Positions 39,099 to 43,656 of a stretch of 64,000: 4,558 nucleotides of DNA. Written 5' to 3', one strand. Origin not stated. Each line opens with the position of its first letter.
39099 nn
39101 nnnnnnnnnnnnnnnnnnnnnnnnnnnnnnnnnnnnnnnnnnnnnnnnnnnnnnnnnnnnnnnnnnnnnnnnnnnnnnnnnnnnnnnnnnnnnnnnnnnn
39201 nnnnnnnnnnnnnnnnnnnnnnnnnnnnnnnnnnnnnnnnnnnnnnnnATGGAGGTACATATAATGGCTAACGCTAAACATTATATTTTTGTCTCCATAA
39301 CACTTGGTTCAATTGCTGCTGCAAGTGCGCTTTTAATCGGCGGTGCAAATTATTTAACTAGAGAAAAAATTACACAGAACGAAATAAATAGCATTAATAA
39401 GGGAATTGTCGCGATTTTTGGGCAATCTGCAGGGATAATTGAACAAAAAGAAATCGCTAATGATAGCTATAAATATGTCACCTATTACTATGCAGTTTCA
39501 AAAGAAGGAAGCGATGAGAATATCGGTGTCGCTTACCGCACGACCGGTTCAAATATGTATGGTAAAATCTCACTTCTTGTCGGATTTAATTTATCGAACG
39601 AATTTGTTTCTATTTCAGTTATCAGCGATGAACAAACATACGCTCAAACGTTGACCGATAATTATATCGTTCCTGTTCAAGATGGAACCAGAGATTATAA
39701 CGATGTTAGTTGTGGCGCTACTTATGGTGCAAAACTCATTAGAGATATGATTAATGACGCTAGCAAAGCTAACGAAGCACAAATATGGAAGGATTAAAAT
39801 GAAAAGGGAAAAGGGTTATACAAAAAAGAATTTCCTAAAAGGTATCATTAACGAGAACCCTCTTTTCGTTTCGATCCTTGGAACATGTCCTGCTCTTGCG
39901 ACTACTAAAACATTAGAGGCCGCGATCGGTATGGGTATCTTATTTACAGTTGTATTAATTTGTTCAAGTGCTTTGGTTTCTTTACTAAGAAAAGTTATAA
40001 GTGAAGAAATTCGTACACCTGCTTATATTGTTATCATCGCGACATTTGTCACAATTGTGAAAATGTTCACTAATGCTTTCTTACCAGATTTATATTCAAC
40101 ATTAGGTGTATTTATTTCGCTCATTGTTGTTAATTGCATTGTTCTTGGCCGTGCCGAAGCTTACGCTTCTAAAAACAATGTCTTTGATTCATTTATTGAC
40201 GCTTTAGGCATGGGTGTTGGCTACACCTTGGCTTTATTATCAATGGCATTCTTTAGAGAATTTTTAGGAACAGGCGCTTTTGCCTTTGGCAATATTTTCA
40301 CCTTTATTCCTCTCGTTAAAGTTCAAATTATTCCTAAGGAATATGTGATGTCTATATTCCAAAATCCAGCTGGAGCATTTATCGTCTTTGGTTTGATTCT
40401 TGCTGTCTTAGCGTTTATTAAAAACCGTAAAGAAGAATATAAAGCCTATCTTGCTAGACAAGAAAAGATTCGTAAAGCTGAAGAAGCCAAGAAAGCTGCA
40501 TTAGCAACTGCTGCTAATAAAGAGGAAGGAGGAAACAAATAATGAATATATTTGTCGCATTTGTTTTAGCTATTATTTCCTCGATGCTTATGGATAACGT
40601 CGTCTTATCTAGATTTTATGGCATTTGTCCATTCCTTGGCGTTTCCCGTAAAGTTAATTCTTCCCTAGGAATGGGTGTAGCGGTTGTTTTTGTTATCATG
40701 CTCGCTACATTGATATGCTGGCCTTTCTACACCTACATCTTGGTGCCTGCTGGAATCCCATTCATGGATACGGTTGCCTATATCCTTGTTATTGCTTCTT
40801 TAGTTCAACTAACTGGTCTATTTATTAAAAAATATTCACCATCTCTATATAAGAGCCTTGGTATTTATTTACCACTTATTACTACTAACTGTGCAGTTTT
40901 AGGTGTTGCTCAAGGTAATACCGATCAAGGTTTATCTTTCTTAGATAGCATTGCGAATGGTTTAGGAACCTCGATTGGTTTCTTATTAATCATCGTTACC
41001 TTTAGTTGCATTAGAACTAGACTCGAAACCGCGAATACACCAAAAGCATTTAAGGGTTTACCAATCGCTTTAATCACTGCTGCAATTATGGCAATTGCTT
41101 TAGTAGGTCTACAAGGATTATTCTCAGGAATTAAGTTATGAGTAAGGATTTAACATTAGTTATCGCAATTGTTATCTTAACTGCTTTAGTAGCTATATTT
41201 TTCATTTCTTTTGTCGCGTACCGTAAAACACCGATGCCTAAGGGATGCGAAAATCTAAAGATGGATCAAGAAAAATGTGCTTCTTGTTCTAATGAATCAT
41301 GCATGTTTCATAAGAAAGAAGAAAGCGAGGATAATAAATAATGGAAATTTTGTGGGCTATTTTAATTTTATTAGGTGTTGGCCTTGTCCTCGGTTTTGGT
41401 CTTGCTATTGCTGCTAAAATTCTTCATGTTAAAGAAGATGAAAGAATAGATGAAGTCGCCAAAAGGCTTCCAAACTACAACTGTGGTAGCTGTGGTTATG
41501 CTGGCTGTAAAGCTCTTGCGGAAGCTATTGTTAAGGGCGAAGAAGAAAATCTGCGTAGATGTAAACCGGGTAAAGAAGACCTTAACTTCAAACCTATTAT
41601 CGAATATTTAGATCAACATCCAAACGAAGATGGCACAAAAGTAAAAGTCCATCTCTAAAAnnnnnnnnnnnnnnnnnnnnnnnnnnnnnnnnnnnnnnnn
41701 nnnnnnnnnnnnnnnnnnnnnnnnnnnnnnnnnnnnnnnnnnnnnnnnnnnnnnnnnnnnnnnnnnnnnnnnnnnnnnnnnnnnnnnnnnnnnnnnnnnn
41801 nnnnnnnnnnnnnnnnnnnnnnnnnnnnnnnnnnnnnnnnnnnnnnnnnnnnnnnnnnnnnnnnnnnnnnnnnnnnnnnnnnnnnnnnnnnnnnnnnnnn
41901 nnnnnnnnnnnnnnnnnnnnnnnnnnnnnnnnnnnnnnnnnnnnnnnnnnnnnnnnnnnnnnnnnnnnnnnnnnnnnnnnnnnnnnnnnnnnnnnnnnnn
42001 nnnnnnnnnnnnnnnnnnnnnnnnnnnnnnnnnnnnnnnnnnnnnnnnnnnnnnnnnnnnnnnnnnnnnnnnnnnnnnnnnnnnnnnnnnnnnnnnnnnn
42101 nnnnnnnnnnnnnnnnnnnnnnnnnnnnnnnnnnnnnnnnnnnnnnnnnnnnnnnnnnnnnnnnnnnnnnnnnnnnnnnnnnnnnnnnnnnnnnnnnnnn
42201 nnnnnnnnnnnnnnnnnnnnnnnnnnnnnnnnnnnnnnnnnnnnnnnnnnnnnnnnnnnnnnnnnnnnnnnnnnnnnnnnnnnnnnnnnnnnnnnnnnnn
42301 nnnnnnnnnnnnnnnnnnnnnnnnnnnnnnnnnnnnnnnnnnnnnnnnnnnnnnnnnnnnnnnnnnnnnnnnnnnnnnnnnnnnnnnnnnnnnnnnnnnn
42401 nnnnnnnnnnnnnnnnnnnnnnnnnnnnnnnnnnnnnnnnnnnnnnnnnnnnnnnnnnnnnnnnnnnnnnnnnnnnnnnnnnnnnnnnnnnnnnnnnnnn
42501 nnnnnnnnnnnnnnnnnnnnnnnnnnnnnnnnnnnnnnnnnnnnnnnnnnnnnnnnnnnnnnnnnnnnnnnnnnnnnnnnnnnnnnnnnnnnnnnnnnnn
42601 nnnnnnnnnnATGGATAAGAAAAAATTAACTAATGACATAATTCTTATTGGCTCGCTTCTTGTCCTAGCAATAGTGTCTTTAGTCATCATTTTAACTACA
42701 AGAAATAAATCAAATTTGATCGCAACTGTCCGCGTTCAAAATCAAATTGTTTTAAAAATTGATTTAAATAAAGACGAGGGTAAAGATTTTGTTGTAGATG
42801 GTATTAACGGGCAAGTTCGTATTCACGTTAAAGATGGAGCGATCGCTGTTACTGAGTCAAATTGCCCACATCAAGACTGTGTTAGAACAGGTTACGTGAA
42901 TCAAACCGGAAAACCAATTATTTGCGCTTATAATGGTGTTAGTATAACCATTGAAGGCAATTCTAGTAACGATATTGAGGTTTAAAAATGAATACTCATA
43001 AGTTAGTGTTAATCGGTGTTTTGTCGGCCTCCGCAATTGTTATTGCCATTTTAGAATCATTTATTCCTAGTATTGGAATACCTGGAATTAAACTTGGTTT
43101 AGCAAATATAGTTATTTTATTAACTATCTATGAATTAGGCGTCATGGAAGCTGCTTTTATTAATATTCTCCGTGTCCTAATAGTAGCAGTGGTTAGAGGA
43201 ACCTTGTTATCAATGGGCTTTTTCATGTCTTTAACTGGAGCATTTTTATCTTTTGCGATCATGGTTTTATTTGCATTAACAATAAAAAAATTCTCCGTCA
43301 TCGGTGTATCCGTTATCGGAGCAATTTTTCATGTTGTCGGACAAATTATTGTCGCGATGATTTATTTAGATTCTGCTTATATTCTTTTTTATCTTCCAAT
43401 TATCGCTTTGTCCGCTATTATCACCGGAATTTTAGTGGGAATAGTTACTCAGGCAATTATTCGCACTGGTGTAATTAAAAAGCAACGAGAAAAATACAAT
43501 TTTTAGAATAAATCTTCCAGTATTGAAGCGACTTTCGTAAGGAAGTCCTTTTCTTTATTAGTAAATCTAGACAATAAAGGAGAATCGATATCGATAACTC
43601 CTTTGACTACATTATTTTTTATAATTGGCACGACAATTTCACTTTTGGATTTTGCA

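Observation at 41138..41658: Rnf operon with a domain-truncated RnfB and an extra Cys-rich membrane mini-protein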

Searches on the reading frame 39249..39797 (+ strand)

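Call 3: search_protein_families(library=pfam, proteins=[window:39249-39797:+], max_evalue=0.1)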
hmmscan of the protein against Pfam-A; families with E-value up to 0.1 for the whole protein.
window:39249-39797:+ (182 aa): 0 families

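Call 4: search_protein_families(library=ncbifam, proteins=[window:39249-39797:+], max_evalue=0.1)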
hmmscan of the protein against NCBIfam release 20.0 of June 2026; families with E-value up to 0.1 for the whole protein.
window:39249-39797:+ (182 aa): 5 families
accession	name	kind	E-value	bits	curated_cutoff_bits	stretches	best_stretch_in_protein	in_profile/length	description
TIGR01947.1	rnfG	subfamily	3.9e-07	30.4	102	1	17-129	2-120/187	RnfABCDGE type electron transport complex subunit G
NF045876.1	RnfG_DVU2794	exception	0.00015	21.3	205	1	16-127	8-119/190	RnfABCDGE type electron transport complex subunit G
NF041840.1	rnfG_Methano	equivalog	0.0023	17.6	230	1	10-130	6-127/189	Rnf electron transport complex subunit RnfG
NF002519.0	PRK01908.1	equivalog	0.0038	16.9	178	1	16-130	9-128/209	electron transport complex subunit RsxG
TIGR01100.1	V_ATP_synt_C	equivalog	0.062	13.5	61.45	0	6-81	5-81/108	V-type ATPase subunit C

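Call 58: search_protein_families(library=pfam, proteins=[window:39249-39797:+], max_evalue=0.01)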
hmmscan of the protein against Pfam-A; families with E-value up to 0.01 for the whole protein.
window:39249-39797:+ (182 aa): 0 families

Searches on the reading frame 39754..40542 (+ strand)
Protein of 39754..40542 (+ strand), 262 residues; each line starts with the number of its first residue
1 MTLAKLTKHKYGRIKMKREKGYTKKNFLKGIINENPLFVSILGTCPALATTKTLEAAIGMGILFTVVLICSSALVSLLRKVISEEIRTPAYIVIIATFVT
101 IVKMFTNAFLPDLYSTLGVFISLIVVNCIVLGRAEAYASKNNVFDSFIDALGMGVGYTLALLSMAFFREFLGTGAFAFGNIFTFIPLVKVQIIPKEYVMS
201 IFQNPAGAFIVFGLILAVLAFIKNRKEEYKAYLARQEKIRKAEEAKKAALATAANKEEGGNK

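Call 3: search_protein_families(library=pfam, proteins=[window:39754-40542:+], max_evalue=0.1)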
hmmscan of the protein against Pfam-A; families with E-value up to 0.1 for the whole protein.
window:39754-40542:+ (262 aa): 1 family
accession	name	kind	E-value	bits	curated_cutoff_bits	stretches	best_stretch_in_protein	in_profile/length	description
PF02508.19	Rnf-Nqr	-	2.2e-61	207.4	23.8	1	25-215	3-173/174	Rnf-Nqr subunit, membrane protein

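Call 4: search_protein_families(library=ncbifam, proteins=[window:39754-40542:+], max_evalue=0.1)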
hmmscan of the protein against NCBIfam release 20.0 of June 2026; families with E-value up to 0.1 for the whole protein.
window:39754-40542:+ (262 aa): 12 families
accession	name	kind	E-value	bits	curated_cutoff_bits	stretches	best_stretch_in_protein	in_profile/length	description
NF009070.0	PRK12405.1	subfamily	1.9e-72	243.2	184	1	23-243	4-227/231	electron transport complex subunit RsxE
TIGR01948.1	rnfE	subfamily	5.9e-65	218.5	213.4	1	25-224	2-195/196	RnfABCDGE type electron transport complex subunit E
NF041839.1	rnfE_Methano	equivalog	2.9e-59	200.3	350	1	25-227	4-199/203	Rnf electron transport complex subunit RnfE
NF006777.0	PRK09292.1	equivalog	7.8e-50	169.5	235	1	23-228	7-207/209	NADH:ubiquinone reductase (Na(+)-transporting) subunit D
TIGR01939.1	nqrD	equivalog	2.3e-45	155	244.85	1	23-227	6-206/207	NADH:ubiquinone reductase (Na(+)-transporting) subunit D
TIGR01943.1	rnfA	subfamily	2.3e-25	90.1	229.3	1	27-170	7-156/190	RnfABCDGE type electron transport complex subunit A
TIGR01940.1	nqrE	equivalog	4.8e-21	76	247.55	1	27-171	7-167/200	NADH:ubiquinone reductase (Na(+)-transporting) subunit E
NF003481.0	PRK05151.1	equivalog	2.9e-19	70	240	1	30-172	11-159/193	electron transport complex subunit RsxA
NF041835.1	rnfA_Methano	equivalog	3.5e-18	66.7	300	1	27-169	10-158/195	Rnf electron transport complex subunit RnfA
NF009108.0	PRK12456.1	equivalog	3.8e-15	56.5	398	1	27-171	9-165/199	Na(+)-translocating NADH-quinone reductase subunit E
NF002200.0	PRK01061.1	equivalog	3e-14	53.2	351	2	91-172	96-178/250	Na(+)-translocating NADH-quinone reductase subunit E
NF011253.0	PRK14659.1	equivalog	0.02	15.5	156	1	92-177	9-92/123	holo-[acyl-carrier-protein] synthase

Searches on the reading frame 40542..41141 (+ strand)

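Call 3: search_protein_families(library=pfam, proteins=[window:40542-41141:+], max_evalue=0.1)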
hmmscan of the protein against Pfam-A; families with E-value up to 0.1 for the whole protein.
window:40542-41141:+ (199 aa): 1 family
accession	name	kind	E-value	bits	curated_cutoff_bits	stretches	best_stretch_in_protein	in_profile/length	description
PF02508.19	Rnf-Nqr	-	5.7e-54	183.2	23.8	1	10-193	4-173/174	Rnf-Nqr subunit, membrane protein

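Call 4: search_protein_families(library=ncbifam, proteins=[window:40542-41141:+], max_evalue=0.1)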
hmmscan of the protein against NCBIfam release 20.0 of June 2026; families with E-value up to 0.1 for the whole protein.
window:40542-41141:+ (199 aa): 11 families
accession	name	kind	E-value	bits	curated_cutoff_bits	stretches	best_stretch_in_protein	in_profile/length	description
TIGR01943.1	rnfA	subfamily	1.5e-68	230.9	229.3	1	7-193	3-189/190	RnfABCDGE type electron transport complex subunit A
NF003481.0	PRK05151.1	equivalog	6.2e-64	215.7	240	1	6-194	3-191/193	electron transport complex subunit RsxA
NF041835.1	rnfA_Methano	equivalog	8.7e-52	176.4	300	1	11-189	10-188/195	Rnf electron transport complex subunit RnfA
TIGR01940.1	nqrE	equivalog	3.6e-43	148.2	247.55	1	9-193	5-199/200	NADH:ubiquinone reductase (Na(+)-transporting) subunit E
NF002200.0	PRK01061.1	equivalog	6.9e-34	117.6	351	1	11-193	15-209/250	Na(+)-translocating NADH-quinone reductase subunit E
NF009108.0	PRK12456.1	equivalog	2.5e-31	109.3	398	1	8-193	6-197/199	Na(+)-translocating NADH-quinone reductase subunit E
NF009070.0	PRK12405.1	subfamily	2.1e-25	89.2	184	1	11-160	8-151/231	electron transport complex subunit RsxE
TIGR01948.1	rnfE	subfamily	7.4e-25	87.7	213.4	1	11-163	4-150/196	RnfABCDGE type electron transport complex subunit E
NF041839.1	rnfE_Methano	equivalog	1.9e-22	80.1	350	1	13-166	8-155/203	Rnf electron transport complex subunit RnfE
NF006777.0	PRK09292.1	equivalog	3.7e-17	62.7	235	1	11-154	11-150/209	NADH:ubiquinone reductase (Na(+)-transporting) subunit D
TIGR01939.1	nqrD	equivalog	7.4e-15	55.3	244.85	1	11-154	10-149/207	NADH:ubiquinone reductase (Na(+)-transporting) subunit D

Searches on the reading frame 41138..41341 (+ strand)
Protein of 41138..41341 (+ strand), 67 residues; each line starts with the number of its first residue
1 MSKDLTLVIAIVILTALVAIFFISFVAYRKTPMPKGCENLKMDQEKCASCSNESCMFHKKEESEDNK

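Call 3: search_protein_families(library=pfam, proteins=[window:41138-41341:+], max_evalue=0.1)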
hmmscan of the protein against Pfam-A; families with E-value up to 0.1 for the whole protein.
window:41138-41341:+ (67 aa): 2 families
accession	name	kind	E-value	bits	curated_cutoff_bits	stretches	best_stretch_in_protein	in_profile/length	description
PF12669.12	FeoB_associated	-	0.02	15.6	27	1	6-55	2-43/44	FeoB-associated Cys-rich membrane protein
PF01034.25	Syndecan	-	0.045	14.2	25.2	1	5-29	9-33/64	Syndecan domain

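Call 4: search_protein_families(library=ncbifam, proteins=[window:41138-41341:+], max_evalue=0.1)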
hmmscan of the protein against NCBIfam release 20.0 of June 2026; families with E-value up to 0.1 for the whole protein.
window:41138-41341:+ (67 aa): 1 family
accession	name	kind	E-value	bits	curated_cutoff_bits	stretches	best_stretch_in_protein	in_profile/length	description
NF009236.0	PRK12586.1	equivalog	0.046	13.5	156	1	3-39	71-107/145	Na+/H+ antiporter subunit G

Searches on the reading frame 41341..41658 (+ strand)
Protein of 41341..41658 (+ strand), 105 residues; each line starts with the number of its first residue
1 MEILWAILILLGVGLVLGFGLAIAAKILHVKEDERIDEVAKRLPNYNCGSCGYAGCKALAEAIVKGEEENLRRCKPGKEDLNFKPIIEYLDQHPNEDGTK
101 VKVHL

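Call 3: search_protein_families(library=pfam, proteins=[window:41341-41658:+], max_evalue=0.1)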
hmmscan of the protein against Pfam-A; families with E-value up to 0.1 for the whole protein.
window:41341-41658:+ (105 aa): 3 families
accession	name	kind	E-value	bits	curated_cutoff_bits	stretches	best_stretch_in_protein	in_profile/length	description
PF04060.18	FeS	-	1.3e-12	47.6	23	1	43-76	1-33/33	Putative Fe-S cluster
PF14495.11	Cytochrom_C550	-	0.016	15.3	27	1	39-100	28-86/136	Cytochrome c-550 domain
PF18978.5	DUF5714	-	0.068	13.2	26.2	1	24-59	46-80/173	Family of unknown function (DUF5714)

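Call 4: search_protein_families(library=ncbifam, proteins=[window:41341-41658:+], max_evalue=0.1)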
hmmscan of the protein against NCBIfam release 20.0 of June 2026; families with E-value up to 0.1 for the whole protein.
window:41341-41658:+ (105 aa): 16 families
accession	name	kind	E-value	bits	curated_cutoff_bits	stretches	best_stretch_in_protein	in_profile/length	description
NF005503.0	PRK07118.1-2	equivalog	3e-20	72.7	252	1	4-81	3-80/292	RnfABCDGE type electron transport complex subunit B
TIGR01944.1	rnfB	subfamily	8.8e-20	71.1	68.7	1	3-94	4-92/190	RnfABCDGE type electron transport complex subunit B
NF005505.0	PRK07118.1-4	equivalog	7.8e-17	61.6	378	1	4-79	8-82/265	Fe-S cluster domain-containing protein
NF003475.0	PRK05113.1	equivalog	1.3e-16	61.1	203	1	2-96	3-94/190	electron transport complex subunit RsxB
NF005504.0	PRK07118.1-3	equivalog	3.2e-16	59.6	437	1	3-100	4-100/293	Fe-S cluster domain-containing protein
NF041836.1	rnfB_Methano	equivalog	3.2e-16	59.6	445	1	4-77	8-80/265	Rnf electron transport complex subunit RnfB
NF005506.0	PRK07118.1-5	equivalog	2.9e-11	43.3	388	1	6-82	9-84/279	Fe-S cluster domain-containing protein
NF005415.0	PRK06991.1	equivalog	1.1e-08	35.1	281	1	36-80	8-51/284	electron transport complex subunit RsxB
NF004859.0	PRK06214.1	equivalog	1.1e-08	34.1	432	1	46-92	99-146/539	sulfite reductase subunit alpha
NF006446.0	PRK08764.1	equivalog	4.5e-08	33.1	220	1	34-79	7-51/139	Rnf electron transport complex subunit RnfB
NF003195.0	PRK04165.1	equivalog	1.5e-05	24.1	306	1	38-80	7-48/450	acetyl-CoA decarbonylase/synthase complex subunit gamma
NF011064.0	PRK14494.1-3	equivalog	0.00019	20.8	418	1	30-69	143-185/244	putative molybdopterin-guanine dinucleotide biosynthesis protein MobB/FeS domain-containing protein protein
NF011063.0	PRK14494.1-2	equivalog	0.0016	18.2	258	1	42-75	137-173/227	putative molybdopterin-guanine dinucleotide biosynthesis protein MobB/FeS domain-containing protein protein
NF011062.0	PRK14494.1-1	equivalog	0.0022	17.5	323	1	45-68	149-171/231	putative molybdopterin-guanine dinucleotide biosynthesis protein MobB/FeS domain-containing protein protein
NF011065.0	PRK14494.1-4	equivalog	0.0036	16.7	287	1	38-76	158-195/244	putative molybdopterin-guanine dinucleotide biosynthesis protein MobB/FeS domain-containing protein protein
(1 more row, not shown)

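Call 11: find_homologous_proteins(query=window:41341-41655:+)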
Query window:41341-41655:+ (105 aa): 598 proteins with E <= 0.001 among 606 candidates; the best 120 are listed.
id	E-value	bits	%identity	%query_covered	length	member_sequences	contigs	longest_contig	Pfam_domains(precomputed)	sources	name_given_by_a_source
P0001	3.6e-59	215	90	100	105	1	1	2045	PF04060.19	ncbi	-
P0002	4.1e-59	215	90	100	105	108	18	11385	PF04060.19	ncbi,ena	-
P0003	1.2e-58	214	89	100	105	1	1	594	PF04060.19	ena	-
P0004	1.3e-58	214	89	100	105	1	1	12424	PF04060.19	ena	-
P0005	1.4e-58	214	90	100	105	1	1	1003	PF04060.19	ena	-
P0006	1.5e-58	213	90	100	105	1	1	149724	PF04060.19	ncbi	-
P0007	1.9e-58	213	88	100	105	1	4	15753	PF04060.19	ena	-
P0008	2.1e-58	213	89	100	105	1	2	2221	PF04060.19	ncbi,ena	-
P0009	2.8e-58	213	90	100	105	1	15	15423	PF04060.19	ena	-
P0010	2.8e-58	213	90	100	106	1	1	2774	PF04060.19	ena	-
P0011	2.9e-58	213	89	100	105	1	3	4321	PF04060.19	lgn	-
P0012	3.4e-58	212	89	100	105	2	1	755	PF04060.19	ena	-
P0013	3.4e-58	212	90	100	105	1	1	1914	PF04060.19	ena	-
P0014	3.7e-58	212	89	100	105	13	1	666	PF04060.19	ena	-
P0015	3.7e-58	212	90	100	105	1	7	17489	PF04060.19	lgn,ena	-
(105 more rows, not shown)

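Call 37: search_solved_structures(query=window:41341-41655:+, max_evalue=0.01, show_alignments=3)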
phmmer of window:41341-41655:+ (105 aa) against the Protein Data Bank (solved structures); distinct sequences matched with E-value up to 0.01: 3.
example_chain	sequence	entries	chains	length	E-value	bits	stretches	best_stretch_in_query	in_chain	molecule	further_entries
9eri_B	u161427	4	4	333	1.7e-12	50.7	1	8-68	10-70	Na(+)-translocating ferredoxin:NAD(+) oxidoreductase complex subunit B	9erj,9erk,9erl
7zc6_B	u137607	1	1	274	2.1e-11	47.2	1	3-66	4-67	RnfB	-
8ahx_B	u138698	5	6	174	2.3e-10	43.9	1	6-81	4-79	Ion-translocating oxidoreductase complex subunit B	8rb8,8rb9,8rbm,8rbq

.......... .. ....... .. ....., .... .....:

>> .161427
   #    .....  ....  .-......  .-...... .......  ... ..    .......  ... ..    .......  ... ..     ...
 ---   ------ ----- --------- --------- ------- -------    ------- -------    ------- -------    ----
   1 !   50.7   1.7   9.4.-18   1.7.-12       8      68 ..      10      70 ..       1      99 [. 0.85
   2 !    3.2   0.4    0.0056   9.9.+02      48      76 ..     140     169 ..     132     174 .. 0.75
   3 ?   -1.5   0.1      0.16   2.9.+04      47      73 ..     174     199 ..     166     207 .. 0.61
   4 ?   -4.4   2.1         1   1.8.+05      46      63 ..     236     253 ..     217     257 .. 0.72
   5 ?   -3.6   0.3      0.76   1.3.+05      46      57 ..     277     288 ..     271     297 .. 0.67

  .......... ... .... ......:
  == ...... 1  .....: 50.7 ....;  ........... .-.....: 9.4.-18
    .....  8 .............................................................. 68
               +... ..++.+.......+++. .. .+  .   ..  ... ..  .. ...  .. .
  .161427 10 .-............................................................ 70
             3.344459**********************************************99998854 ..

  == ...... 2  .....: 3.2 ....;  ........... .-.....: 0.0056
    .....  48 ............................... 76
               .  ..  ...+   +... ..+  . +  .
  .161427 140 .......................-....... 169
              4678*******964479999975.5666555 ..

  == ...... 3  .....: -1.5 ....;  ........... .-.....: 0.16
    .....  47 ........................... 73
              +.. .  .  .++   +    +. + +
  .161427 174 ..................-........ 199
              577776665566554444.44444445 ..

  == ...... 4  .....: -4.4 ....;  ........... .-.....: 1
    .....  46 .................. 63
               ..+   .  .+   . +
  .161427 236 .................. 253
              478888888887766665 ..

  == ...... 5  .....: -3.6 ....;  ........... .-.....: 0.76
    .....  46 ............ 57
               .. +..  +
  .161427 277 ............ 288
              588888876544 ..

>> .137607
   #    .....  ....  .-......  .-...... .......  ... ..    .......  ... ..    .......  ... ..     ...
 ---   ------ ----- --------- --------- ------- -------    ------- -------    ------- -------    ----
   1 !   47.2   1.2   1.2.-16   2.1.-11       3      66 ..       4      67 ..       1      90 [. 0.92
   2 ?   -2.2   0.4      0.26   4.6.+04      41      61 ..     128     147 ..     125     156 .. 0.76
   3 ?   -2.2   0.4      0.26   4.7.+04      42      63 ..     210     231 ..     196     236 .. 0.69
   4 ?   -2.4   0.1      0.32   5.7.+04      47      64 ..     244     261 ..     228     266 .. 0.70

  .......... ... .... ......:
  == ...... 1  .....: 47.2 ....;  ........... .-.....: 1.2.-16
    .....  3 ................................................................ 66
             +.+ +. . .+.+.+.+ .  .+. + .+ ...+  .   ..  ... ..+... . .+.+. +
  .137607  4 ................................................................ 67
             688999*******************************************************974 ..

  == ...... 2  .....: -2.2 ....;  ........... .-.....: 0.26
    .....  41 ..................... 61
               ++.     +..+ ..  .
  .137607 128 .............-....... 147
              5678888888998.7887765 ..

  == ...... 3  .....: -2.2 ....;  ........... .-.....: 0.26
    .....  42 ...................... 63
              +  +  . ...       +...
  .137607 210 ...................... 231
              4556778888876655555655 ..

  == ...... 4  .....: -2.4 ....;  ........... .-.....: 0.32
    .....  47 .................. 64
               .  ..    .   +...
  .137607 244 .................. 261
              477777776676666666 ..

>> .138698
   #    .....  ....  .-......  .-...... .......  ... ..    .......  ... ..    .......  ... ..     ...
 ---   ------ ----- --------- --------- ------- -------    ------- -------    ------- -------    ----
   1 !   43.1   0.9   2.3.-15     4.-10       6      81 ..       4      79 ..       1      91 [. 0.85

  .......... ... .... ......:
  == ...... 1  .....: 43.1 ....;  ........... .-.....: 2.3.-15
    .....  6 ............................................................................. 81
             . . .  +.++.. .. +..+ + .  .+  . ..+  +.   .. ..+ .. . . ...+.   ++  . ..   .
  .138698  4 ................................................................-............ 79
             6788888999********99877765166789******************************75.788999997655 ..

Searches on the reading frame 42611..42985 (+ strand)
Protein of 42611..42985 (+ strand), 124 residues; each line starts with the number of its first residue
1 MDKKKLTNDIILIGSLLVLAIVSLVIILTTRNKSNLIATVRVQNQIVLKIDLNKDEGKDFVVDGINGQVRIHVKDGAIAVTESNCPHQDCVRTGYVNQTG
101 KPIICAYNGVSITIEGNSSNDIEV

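Call 3: search_protein_families(library=pfam, proteins=[window:42611-42985:+], max_evalue=0.1)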
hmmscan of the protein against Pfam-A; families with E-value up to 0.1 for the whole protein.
window:42611-42985:+ (124 aa): 3 families
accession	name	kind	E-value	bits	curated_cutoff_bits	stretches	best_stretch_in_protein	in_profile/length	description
PF07009.16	NusG_II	-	1.2e-23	83.8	29.6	1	13-117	2-106/107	NusG domain II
PF00355.32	Rieske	-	0.0021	18.3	20.3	1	58-117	15-74/88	Rieske [2Fe-2S] domain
PF07695.17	7TMR-DISM_7TM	-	0.034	14.5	29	1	10-37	6-33/205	7TM diverse intracellular signalling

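Call 4: search_protein_families(library=ncbifam, proteins=[window:42611-42985:+], max_evalue=0.1)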
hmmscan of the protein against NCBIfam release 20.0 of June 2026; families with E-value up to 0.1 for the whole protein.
window:42611-42985:+ (124 aa): 1 family
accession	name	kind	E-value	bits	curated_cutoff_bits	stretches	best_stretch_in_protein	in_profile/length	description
NF052591.1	ArlG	equivalog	0.0051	16.8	110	1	5-75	5-77/148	archaellum stator protein ArlG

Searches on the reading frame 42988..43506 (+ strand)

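Call 3: search_protein_families(library=pfam, proteins=[window:42988-43506:+], max_evalue=0.1)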
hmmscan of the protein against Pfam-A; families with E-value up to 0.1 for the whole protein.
window:42988-43506:+ (172 aa): 2 families
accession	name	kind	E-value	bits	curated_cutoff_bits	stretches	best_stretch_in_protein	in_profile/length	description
PF07456.16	Hpre_diP_synt_I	-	8.8e-39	133.3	30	1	12-155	1-145/147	Heptaprenyl diphosphate synthase component I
PF12822.12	ECF_trnsprt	-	0.0016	18.9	30.7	1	5-157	2-168/169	ECF transporter, substrate-specific component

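Call 4: search_protein_families(library=ncbifam, proteins=[window:42988-43506:+], max_evalue=0.1)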
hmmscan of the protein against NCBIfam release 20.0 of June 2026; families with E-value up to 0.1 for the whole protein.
window:42988-43506:+ (172 aa): 1 family
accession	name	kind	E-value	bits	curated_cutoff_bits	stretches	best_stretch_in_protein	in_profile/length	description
TIGR03965.1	mycofact_glyco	equivalog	0.01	14.8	280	1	69-169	324-425/467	mycofactocin biosynthesis glycosyltransferase MftF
